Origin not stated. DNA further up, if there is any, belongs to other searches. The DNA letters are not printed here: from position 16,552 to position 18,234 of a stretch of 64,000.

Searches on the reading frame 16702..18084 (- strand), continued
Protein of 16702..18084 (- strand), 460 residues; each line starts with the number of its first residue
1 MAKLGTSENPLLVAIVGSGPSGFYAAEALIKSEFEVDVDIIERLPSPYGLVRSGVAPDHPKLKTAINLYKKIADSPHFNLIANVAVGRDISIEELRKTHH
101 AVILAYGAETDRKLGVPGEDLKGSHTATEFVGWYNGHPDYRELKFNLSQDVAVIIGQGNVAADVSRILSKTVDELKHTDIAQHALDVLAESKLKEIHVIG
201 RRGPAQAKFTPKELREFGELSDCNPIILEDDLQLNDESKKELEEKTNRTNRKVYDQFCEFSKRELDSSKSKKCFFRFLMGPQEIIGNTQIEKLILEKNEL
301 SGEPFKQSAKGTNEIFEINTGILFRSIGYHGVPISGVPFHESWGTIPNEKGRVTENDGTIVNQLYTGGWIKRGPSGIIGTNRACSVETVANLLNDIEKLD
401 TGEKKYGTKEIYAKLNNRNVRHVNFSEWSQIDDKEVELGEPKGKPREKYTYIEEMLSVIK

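Call 40: find_encoding_contigs(protein=P0028, flank=4000, max_places=2)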
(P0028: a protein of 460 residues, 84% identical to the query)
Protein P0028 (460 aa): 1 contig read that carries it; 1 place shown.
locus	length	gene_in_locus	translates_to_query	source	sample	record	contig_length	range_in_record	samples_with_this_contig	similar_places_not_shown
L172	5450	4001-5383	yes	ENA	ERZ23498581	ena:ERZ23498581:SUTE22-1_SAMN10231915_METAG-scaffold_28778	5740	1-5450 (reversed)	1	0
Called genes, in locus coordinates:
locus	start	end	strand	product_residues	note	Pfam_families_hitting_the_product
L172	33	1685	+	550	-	PF01979:Amidohydro_1 (faint), PF07969:Amidohydro_3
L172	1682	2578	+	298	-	PF01913:FTR, PF02741:FTR_C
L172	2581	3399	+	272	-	PF01493:GXGXG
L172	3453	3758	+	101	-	PF12797:Fer4_2 (faint), PF13237:Fer4_10 (faint), PF14697:Fer4_21 (faint), PF12838:Fer4_7 (weak), PF13484:Fer4_16 (faint), PF12837:Fer4_6 (weak), PF00037:Fer4 (weak), PF11953:DUF3470 (weak)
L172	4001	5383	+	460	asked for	PF07992:Pyr_redox_2 (faint), PF13450:NAD_binding_8 (weak)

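Call 41: find_encoding_contigs(protein=P0030, flank=4000, max_places=2)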
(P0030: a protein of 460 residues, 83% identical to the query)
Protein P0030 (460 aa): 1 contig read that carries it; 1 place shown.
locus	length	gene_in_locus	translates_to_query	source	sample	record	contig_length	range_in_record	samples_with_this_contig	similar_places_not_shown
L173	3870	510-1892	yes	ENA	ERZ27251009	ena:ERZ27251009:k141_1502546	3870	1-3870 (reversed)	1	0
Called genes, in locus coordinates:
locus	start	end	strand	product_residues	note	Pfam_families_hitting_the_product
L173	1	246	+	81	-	?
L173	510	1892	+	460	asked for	PF07992:Pyr_redox_2 (weak), PF13450:NAD_binding_8 (weak)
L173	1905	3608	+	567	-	PF01257:2Fe-2S_thioredx, PF01512:Complex1_51K, PF10589:NADH_4Fe-4S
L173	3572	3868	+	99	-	?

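Call 42: find_encoding_contigs(protein=P0031, flank=4000, max_places=2)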
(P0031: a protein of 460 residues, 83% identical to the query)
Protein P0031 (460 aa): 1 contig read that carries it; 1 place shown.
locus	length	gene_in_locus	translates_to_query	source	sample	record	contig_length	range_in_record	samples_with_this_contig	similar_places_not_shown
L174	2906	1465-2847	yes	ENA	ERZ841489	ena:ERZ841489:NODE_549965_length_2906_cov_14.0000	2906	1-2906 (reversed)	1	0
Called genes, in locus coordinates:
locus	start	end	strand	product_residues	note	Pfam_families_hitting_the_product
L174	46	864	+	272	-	PF01493:GXGXG (weak)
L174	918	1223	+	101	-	PF12797:Fer4_2 (faint), PF13237:Fer4_10 (faint), PF14697:Fer4_21 (faint), PF12838:Fer4_7 (weak), PF13484:Fer4_16 (faint), PF12837:Fer4_6 (weak), PF00037:Fer4 (weak), PF11953:DUF3470 (weak)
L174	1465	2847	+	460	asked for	PF07992:Pyr_redox_2 (faint), PF13450:NAD_binding_8 (weak)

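Call 43: find_encoding_contigs(protein=P0013, flank=4000, max_places=4)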
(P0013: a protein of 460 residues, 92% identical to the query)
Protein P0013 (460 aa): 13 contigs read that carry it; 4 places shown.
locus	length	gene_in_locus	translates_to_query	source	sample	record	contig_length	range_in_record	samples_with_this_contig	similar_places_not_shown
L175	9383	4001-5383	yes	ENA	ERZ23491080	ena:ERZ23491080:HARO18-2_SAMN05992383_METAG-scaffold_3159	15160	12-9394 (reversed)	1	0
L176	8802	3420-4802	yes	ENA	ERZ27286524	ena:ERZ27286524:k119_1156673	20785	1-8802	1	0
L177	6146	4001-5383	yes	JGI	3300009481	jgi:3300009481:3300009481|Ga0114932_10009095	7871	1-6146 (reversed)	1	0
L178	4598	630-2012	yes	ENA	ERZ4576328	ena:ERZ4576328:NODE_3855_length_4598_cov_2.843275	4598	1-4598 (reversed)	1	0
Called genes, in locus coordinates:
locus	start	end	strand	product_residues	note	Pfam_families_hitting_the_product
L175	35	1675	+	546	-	PF01979:Amidohydro_1 (faint), PF07969:Amidohydro_3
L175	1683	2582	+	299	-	PF01913:FTR, PF02741:FTR_C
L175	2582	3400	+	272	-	PF01493:GXGXG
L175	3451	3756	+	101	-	PF12797:Fer4_2 (faint), PF13237:Fer4_10 (faint), PF14697:Fer4_21 (faint), PF12838:Fer4_7 (weak), PF13484:Fer4_16 (faint), PF12837:Fer4_6 (weak), PF00037:Fer4 (weak), PF11953:DUF3470 (weak)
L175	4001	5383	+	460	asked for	PF07992:Pyr_redox_2 (weak), PF13450:NAD_binding_8 (weak)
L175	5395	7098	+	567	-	PF01257:2Fe-2S_thioredx, PF01512:Complex1_51K, PF10589:NADH_4Fe-4S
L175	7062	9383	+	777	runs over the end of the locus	?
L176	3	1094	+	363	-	?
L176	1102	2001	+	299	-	PF01913:FTR, PF02741:FTR_C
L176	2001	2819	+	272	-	PF01493:GXGXG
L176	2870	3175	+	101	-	PF12797:Fer4_2 (faint), PF13237:Fer4_10 (faint), PF14697:Fer4_21 (faint), PF12838:Fer4_7 (weak), PF13484:Fer4_16 (faint), PF12837:Fer4_6 (weak), PF00037:Fer4 (weak), PF11953:DUF3470 (weak)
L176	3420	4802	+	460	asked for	PF07992:Pyr_redox_2 (weak), PF13450:NAD_binding_8 (weak)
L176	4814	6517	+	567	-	PF01257:2Fe-2S_thioredx, PF01512:Complex1_51K, PF10589:NADH_4Fe-4S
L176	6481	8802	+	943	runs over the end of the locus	PF00111:Fer2 (weak), PF13510:Fer2_4, PF22117:Fer4_Nqo3, PF12838:Fer4_7, PF13187:Fer4_9, PF04879:Molybdop_Fe4S4, PF00384:Molybdopterin, PF01568:Molydop_binding, +3 more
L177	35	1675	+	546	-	PF01979:Amidohydro_1 (faint), PF07969:Amidohydro_3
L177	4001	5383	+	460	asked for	PF07992:Pyr_redox_2 (weak), PF13450:NAD_binding_8 (weak)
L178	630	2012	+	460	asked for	PF07992:Pyr_redox_2 (weak), PF13450:NAD_binding_8 (weak)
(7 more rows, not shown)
